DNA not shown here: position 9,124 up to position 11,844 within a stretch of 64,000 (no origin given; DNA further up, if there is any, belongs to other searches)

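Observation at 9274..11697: AT-rich SIR2-STAND NTPase (Avs5-like architecture) immediately downstream of the CDI module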

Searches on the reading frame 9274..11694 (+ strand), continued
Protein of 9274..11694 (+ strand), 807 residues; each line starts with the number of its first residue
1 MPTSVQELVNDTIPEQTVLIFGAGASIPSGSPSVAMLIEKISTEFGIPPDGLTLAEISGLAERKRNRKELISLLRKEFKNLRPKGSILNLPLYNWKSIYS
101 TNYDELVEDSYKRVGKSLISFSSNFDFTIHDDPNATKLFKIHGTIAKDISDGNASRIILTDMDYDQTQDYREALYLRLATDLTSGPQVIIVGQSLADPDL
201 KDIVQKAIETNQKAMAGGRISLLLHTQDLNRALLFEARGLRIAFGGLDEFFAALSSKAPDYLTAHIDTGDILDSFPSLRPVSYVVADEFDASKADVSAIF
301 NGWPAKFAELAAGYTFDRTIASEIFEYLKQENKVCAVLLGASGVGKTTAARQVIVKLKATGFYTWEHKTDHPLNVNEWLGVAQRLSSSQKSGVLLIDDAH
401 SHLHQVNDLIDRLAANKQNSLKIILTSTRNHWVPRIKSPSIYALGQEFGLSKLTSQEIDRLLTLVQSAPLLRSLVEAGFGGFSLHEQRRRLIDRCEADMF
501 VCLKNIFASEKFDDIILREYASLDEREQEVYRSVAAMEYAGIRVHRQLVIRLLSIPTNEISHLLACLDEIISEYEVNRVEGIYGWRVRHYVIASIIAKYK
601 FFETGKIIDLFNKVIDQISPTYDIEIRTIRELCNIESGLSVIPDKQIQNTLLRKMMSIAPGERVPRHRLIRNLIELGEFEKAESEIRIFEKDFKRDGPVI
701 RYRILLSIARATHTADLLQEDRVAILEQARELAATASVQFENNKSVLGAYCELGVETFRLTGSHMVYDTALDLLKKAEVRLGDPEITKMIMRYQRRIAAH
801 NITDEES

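Call 38: search_dna_similar(query=window:9274-11694:+, collection=plasmids, mode=protein, max_rows=40, rows=spread, max_evalue=0.001)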
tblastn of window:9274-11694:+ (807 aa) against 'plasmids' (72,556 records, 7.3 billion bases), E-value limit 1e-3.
Records with a match: 33; places in all: 33; records where one place covers at least 80% of the query: 3.
Best place of each record, by identity: <60% 33.
By first word of the organism name: Klebsiella 9; Mesorhizobium 5; Sinorhizobium 5; Vibrio 3; Pseudomonas 2; Acinetobacter 2; Agrobacterium 2; Hymenobacter 2; Psychrobacter 1; Methylobacterium 1; and 1 more.
By predicted mobility (MOB-suite, as given by PLSDB): conjugative 16; non-mobilizable 11; mobilizable 6.
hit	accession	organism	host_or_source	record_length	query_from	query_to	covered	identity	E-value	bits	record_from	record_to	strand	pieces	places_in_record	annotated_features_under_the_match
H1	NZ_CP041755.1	Pseudomonas sp. KBS0707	environmental isolate,soil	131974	1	798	99%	53.1%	0e+0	826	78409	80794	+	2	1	SIR2 family protein | hypothetical protein (x2)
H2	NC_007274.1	Pseudomonas savastanoi pv. phaseolicola 1448A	-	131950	1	798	99%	53.1%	0e+0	826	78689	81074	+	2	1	SIR2 family protein | hypothetical protein (x2)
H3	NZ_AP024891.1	Vibrio pectenicida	-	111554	52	756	87%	20.9%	9e-16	90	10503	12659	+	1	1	SIR2 family protein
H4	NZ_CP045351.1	Vibrio aquimaris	pure culture,Non-filtered water from ...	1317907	53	637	72%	22.7%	3e-12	79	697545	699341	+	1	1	none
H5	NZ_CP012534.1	Psychrobacter sp. P11G5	Botryllus sp.,Single cell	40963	73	632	69%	22.8%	4e-18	97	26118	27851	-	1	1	SIR2 family protein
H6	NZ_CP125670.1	Acinetobacter sp. KCTC 92772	Single cell,Spoiled shower gel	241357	37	601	70%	22.0%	5e-12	78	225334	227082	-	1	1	SIR2 family protein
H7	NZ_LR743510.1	Methylobacterium bullatum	-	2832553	39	633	74%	20.4%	4e-10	72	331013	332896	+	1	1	none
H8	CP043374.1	Klebsiella pneumoniae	Homo sapiens,pure culture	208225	73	363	36%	25.7%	9e-6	57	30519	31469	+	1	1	SIR2 family protein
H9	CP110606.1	Klebsiella pneumoniae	Homo sapiens,wound swab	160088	73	363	36%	25.4%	5e-5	55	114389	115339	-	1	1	hypothetical protein | SIR2 family protein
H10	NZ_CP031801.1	Klebsiella pneumoniae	Homo sapiens,rectal swab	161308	73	363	36%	25.4%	5e-5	55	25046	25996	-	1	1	hypothetical protein | SIR2 family protein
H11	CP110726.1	Klebsiella pneumoniae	Homo sapiens,tissue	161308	73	363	36%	25.4%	5e-5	55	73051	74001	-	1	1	hypothetical protein | SIR2 family protein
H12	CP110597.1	Klebsiella pneumoniae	Homo sapiens,wound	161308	73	363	36%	25.4%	5e-5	55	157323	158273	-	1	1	hypothetical protein | SIR2 family protein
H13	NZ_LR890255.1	Klebsiella pneumoniae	Homo sapiens,wound swab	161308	73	363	36%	25.4%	5e-5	55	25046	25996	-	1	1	hypothetical protein | SIR2 family protein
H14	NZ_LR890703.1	Klebsiella pneumoniae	Homo sapiens,wound swab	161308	73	363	36%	25.4%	5e-5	55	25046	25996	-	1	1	hypothetical protein | SIR2 family protein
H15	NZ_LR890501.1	Klebsiella pneumoniae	Homo sapiens,rectal swab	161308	73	363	36%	25.4%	5e-5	55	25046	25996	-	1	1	hypothetical protein | SIR2 family protein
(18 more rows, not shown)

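Call 39: predict_structure(alignment_id=A1)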
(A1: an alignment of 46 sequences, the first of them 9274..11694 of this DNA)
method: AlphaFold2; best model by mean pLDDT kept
length: 807 residues; sequences in the alignment: 46
mean_pLDDT: 83.7   pTM: 0.69
mean pLDDT of the five models: 83.7, 83.0, 82.6, 80.4, 78.7
residues with pLDDT >= 90: 232; 70-90: 497; 50-70: 70; < 50: 8
segments of 3 or more residues with pLDDT < 50: 802-807
pLDDT, mean of each block of 10 residues (from residue 1): 83 89 75 83 89 86 90 88 86 89 79 86 70 84 83 83 85 84 79 62 76 73 77 79 84 77 62 87 89 83 87 90 95 92 86 95 92 91 93 94 93 93 91 79 91 87 86 72 77 69 69 78 88 89 82 83 77 65 75 83 86 87 78 81 90 89 88 90 91 84 93 88 92 91 88 90 89 89 81 78 40
secondary structure, 60 per line:
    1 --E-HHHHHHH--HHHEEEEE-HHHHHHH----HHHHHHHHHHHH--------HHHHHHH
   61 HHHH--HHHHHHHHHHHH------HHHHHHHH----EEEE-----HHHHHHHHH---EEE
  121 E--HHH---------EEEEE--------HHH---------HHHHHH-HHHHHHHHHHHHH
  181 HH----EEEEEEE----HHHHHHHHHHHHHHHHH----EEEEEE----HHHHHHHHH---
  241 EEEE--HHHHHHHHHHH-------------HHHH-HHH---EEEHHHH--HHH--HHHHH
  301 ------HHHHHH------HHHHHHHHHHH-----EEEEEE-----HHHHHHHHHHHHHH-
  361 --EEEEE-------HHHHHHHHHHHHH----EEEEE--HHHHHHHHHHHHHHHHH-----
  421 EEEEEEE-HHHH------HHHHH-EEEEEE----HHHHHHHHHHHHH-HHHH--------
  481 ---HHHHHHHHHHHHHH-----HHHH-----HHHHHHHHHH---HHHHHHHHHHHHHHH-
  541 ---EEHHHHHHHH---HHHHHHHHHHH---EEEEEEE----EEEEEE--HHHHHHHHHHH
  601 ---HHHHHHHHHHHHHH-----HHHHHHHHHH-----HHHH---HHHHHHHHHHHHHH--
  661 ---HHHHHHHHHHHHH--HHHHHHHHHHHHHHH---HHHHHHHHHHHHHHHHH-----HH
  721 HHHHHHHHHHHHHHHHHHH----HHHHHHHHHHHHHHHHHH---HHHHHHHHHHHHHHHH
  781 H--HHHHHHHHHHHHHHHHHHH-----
elements in order (helices of 4 or more, strands of 3 or more residues): H5-11 E17-21 H23-29 H34-45 H54-64 H67-78 H85-92 E97-100 H106-114 E118-121 E136-140 H161-166 H168-182 E187-193 H198-214 E219-224 H229-237 E241-244 H247-257 H271-274 E282-284 H285-288 H296-300 H307-312 H319-329 E335-340 H346-359 E363-367 H375-387 E392-396 H399-415 E421-427 H429-432 H439-443 E445-450 H455-467 H469-472 H484-497 H503-506 H512-521 H525-539 H546-553 H557-567 E571-577 E582-587 H590-600 H604-617 H623-632 H638-641 H645-658 H664-676 H679-693 H697-713 H719-739 H744-761 H765-781 H784-802

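Call 40: get_annotated_region(hit=H8, flank=4000)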
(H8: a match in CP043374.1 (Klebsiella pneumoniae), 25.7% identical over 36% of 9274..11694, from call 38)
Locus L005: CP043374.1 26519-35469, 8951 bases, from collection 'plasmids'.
description: Klebsiella pneumoniae strain WCHKP090249 plasmid pKPC2_090249, complete sequence
organism: Klebsiella pneumoniae (NCBI taxid 573)
taxonomy: Bacteria; Pseudomonadota; Gammaproteobacteria; Enterobacterales; Enterobacteriaceae; Klebsiella; Klebsiella pneumoniae
host: -; source: Homo sapiens,pure culture; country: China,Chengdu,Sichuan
typing (MOB-suite, as given by PLSDB): conjugative; replicon IncFII,IncFII,IncU,rep_cluster_1418,rep_cluster_2183; relaxase MOBF,MOBF,MOBF; mating-pair formation MPF_F
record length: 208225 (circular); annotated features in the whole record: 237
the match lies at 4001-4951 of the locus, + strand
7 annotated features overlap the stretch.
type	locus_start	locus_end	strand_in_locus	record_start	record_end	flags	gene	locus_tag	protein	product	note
CDS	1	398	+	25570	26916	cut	-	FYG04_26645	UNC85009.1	ISNCY family transposase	-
CDS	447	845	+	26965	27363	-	-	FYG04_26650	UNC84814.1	helix-turn-helix domain containing protein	-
CDS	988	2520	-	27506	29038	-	-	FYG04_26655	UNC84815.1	IS3-like element ISKpn38 family transposase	-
CDS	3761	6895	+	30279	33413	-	-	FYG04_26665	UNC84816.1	SIR2 family protein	-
CDS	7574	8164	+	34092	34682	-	-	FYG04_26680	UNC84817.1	plasmid pRiA4b ORF-3 family protein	-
CDS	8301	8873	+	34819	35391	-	-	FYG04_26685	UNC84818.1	recombinase family protein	-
CDS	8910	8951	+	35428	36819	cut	-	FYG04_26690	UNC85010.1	ISKra4-like element ISKpn19 family transposase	-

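Call 41: get_annotated_region(hit=H3, flank=3000)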
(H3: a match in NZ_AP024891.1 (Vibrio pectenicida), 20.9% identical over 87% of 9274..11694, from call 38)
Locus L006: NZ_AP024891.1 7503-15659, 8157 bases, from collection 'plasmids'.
description: Vibrio pectenicida strain LMG 19642 plasmid pLMG19642-1, complete sequence
organism: Vibrio pectenicida (NCBI taxid 62763)
taxonomy: Bacteria; Pseudomonadota; Gammaproteobacteria; Vibrionales; Vibrionaceae; Vibrio; Vibrio pectenicida
host: -; source: -; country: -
typing (MOB-suite, as given by PLSDB): non-mobilizable
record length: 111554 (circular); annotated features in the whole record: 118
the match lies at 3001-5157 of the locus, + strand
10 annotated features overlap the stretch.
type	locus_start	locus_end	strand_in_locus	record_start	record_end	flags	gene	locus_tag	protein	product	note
CDS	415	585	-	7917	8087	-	-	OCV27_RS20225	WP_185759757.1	hypothetical protein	-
CDS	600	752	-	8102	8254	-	-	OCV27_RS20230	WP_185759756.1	hypothetical protein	-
CDS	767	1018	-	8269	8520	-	-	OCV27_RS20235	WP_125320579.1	hypothetical protein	-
CDS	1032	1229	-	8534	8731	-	-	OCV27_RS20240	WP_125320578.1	hypothetical protein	-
CDS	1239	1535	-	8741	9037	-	-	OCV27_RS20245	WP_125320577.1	hypothetical protein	-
CDS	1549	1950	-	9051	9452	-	-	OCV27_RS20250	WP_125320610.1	type II toxin-antitoxin system VapC family toxin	-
CDS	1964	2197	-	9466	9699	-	vapB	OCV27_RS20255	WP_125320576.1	type II toxin-antitoxin system VapB family antitoxin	-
CDS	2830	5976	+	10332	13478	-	-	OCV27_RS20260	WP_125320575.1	SIR2 family protein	-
CDS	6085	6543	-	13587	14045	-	-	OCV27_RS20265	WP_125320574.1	hypothetical protein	-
CDS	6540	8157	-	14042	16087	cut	-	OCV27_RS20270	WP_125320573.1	hypothetical protein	-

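Call 42: get_annotated_region(hit=H5, flank=3000)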
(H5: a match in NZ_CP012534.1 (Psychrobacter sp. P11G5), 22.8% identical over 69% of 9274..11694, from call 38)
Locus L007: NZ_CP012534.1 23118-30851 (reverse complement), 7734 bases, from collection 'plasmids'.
description: Psychrobacter sp. P11G5 plasmid pPspP11G5a, complete sequence
organism: Psychrobacter sp. P11G5 (NCBI taxid 1699624)
taxonomy: Bacteria; Pseudomonadota; Gammaproteobacteria; Moraxellales; Moraxellaceae; Psychrobacter; Psychrobacter sp. P11G5
host: -; source: Botryllus sp.,Single cell; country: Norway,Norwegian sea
typing (MOB-suite, as given by PLSDB): mobilizable; replicon rep_cluster_1207; relaxase MOBQ
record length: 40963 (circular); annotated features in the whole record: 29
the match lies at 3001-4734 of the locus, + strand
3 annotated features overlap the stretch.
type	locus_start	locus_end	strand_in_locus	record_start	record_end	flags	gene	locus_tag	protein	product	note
CDS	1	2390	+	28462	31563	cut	-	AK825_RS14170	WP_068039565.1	type I restriction endonuclease subunit R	-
CDS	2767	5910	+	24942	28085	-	-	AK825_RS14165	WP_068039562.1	SIR2 family protein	-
CDS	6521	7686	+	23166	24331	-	-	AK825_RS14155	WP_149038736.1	IS3 family transposase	-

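Call 44: search_protein_families(library=padloc, proteins=[L005:3761-6892:+, L006:2830-5973:+, L007:2767-5907:+], max_evalue=0.001)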
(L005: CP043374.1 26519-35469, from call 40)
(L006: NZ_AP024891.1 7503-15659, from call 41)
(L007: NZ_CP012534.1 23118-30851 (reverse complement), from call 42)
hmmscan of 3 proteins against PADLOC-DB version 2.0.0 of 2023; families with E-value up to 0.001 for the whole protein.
L005:3761-6892:+ (1044 aa): 7 families
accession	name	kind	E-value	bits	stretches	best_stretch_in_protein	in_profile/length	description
PDLC04968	PDC-S25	-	1.5e-18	65.1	1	104-220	141-244/517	-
PDLC00407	ThsA1|ThsA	-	5.6e-18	62.8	1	4-236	9-229/478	STALD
PDLC04967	PDC-S25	-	9.6e-14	49.2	1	104-219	147-253/528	-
PDLC00409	ThsA1|ThsA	-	1.6e-13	48.6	1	5-214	11-206/242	STALD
PDLC02402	Aga_SIR2-PNTD1-PNTD2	-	4.1e-05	19.9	1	103-214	126-228/876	Class I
PDLC02419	Aga_SIR2-PNTD1-PNTD2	-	4.3e-05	20.4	1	87-212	100-220/558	Class I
PDLC02401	Aga_SIR2-PNTD1-PNTD2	-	0.00025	18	1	82-218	68-199/524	Class I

L006:2830-5973:+ (1048 aa): 8 families
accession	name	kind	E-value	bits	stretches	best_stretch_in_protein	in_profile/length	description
PDLC00407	ThsA1|ThsA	-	1.7e-23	81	1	7-237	13-231/478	STALD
PDLC00409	ThsA1|ThsA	-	2e-17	61.4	1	8-229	15-224/242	STALD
PDLC04968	PDC-S25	-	4.6e-11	40.4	1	74-220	110-246/517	-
PDLC02184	Dsr2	-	1.3e-09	34.7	1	85-217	102-223/1222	-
PDLC02419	Aga_SIR2-PNTD1-PNTD2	-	6.8e-07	26.4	1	75-154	91-172/558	Class I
PDLC04967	PDC-S25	-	3.4e-06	24.3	1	88-215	135-251/528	-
PDLC02401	Aga_SIR2-PNTD1-PNTD2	-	7.9e-05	19.6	1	77-166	65-159/524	Class I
PDLC00412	ThsA1|ThsA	-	0.00088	16.5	0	177-237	4-65/314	STALD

L007:2767-5907:+ (1047 aa): 7 families
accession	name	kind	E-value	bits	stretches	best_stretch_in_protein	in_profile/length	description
PDLC00407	ThsA1|ThsA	-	1.1e-14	51.9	1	57-236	57-226/478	STALD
PDLC00409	ThsA1|ThsA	-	2.8e-11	41.3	1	78-232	81-223/242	STALD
PDLC04968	PDC-S25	-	7.3e-09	33.2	1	106-219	145-241/517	-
PDLC02419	Aga_SIR2-PNTD1-PNTD2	-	1.3e-05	22.2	1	100-219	119-225/558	Class I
PDLC02401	Aga_SIR2-PNTD1-PNTD2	-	2.9e-05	21.1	1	100-219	92-198/524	Class I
PDLC04140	mad8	-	0.00018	19.1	1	366-509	28-139/314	mads_8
PDLC02980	AriA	-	0.0005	18.1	1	367-445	1-97/304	-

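Call 45: fold_search(model_id=the predicted structure, library=pdb)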
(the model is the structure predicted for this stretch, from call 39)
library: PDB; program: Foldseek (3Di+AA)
matches with E <= 10: 1566; with E <= 0.001: 205
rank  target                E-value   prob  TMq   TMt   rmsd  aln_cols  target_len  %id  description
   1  9jap_A                2.7e-20  1.00  0.28  0.28  27.8       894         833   15  Helical structure of EfAvs5(SIR2-STAND) (released 2025-03-19)
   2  9nc9_G                2.5e-18  1.00  0.26  0.27  25.0       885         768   14  Helical assembly of AVAST5 filament (released 2026-02-18)
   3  9nc9_E                7.4e-18  1.00  0.25  0.26  24.7       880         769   14  Helical assembly of AVAST5 filament (released 2026-02-18)
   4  9nc9_R                9.8e-18  1.00  0.26  0.27  26.6       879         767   14  Helical assembly of AVAST5 filament (released 2026-02-18)
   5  9zjw_A                1.1e-17  1.00  0.45  0.35  15.3       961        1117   11  Human sterile alpha motif domain-containing protein 9 (SAMD9), loss-of-function mutant R837A (released 2026-02-25)
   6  9nc9_P                2.5e-17  1.00  0.25  0.26  27.3       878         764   13  Helical assembly of AVAST5 filament (released 2026-02-18)
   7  8ykf_B                6.9e-12  1.00  0.27  0.22  29.6       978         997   12  The DSR2-DSAD1 complex with DSAD1 on the opposite sides (released 2024-08-14)
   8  8zc9_B                1.2e-11  1.00  0.26  0.22  28.9       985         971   11  The Cryo-EM structure of DSR2-Tail tube-NAD+ complex (released 2024-09-11)
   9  8y3m_B                2.6e-11  1.00  0.26  0.23  29.2       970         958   12  Cryo-EM structure of DSR2-DSAD1 complex (cross-linked) (released 2024-09-11)
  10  8k9a_D                2.9e-11  1.00  0.26  0.21  29.8       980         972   11  Cryo-EM structure of DSR2-DSAD1 state 2 (released 2024-05-01)
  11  8y3m_A                3.1e-11  1.00  0.25  0.22  30.5       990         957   11  Cryo-EM structure of DSR2-DSAD1 complex (cross-linked) (released 2024-09-11)
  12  8wya_B                3.2e-11  1.00  0.26  0.23  30.2       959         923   12  Cryo-EM structure of DSR2-tube complex (released 2024-04-10)
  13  8wyb_A                3.6e-11  1.00  0.27  0.23  28.8       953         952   11  Cryo-EM structure of DSR2 (H171A)-tube-NAD+ complex (released 2024-04-10)
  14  8wyc_B                4.9e-11  1.00  0.27  0.23  29.3       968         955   11  Cryo-EM structure of DSR2 (H171A)-tube-NAD+ (partial) complex (released 2024-04-10)
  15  8wkt_B                5.4e-11  1.00  0.26  0.22  29.0       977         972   12  Cryo-EM structure of DSR2-DSAD1 complex (released 2024-05-22)
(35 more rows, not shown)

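Call 47: search_protein_families(library=pfam, proteins=[L005:3761-6892:+, L006:2830-5973:+, L007:2767-5907:+], max_evalue=0.01)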
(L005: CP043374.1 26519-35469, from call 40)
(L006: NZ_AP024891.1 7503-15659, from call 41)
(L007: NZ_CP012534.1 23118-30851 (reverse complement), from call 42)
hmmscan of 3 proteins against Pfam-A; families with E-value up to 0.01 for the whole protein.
L005:3761-6892:+ (1044 aa): 5 families
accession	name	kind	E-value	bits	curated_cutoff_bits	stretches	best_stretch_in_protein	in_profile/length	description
PF25199.1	nSTAND_NTPase5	-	3e-24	85.9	34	1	321-464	2-142/145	Novel STAND NTPase 5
PF13289.12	SIR2_2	-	1.4e-23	84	24.5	1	105-250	2-141/141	SIR2-like domain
PF14559.12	TPR_19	-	1.5e-05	25.6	25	1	839-885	8-54/68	Tetratricopeptide repeat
PF13428.12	TPR_14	-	0.0011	19.9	23.5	0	861-899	6-44/44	Tetratricopeptide repeat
PF00637.26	Clathrin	-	0.003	17.7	29.6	0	861-916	12-68/143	Region in Clathrin and VPS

L006:2830-5973:+ (1048 aa): 3 families
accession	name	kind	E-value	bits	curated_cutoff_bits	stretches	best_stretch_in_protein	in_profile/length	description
PF25199.1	nSTAND_NTPase5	-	1.8e-28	99.6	34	1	320-463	3-142/145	Novel STAND NTPase 5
PF13289.12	SIR2_2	-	1.7e-25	90.2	24.5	1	103-248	2-141/141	SIR2-like domain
PF14559.12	TPR_19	-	0.00015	22.5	25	1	827-890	6-67/68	Tetratricopeptide repeat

L007:2767-5907:+ (1047 aa): 10 families
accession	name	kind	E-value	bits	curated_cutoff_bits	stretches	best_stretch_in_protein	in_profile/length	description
PF25199.1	nSTAND_NTPase5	-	6.7e-24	84.8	34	1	323-468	2-144/145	Novel STAND NTPase 5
PF13289.12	SIR2_2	-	2.3e-22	80.1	24.5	1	104-251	3-140/141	SIR2-like domain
PF13191.12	AAA_16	-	5e-05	24.3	32.6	0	359-386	19-45/167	AAA ATPase domain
PF20720.3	nSTAND3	-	0.00012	22.2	27.2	1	366-495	18-145/155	Novel STAND NTPase 3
PF13401.12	AAA_22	-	0.00013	22.7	27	0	367-386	7-26/130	AAA domain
PF14559.12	TPR_19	-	0.00018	22.2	25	1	865-898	2-35/68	Tetratricopeptide repeat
PF13521.12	AAA_28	-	0.0013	19.4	27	0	368-386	2-20/164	AAA domain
PF13428.12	TPR_14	-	0.0015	19.5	23.5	0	859-897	6-44/44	Tetratricopeptide repeat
PF13304.12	AAA_21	-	0.0041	17.7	27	1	367-434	1-83/304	AAA domain, putative AbiEii toxin, Type IV TA system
PF04851.21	ResIII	-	0.0066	16.8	22.5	0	928-991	49-111/164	Type III restriction enzyme, res subunit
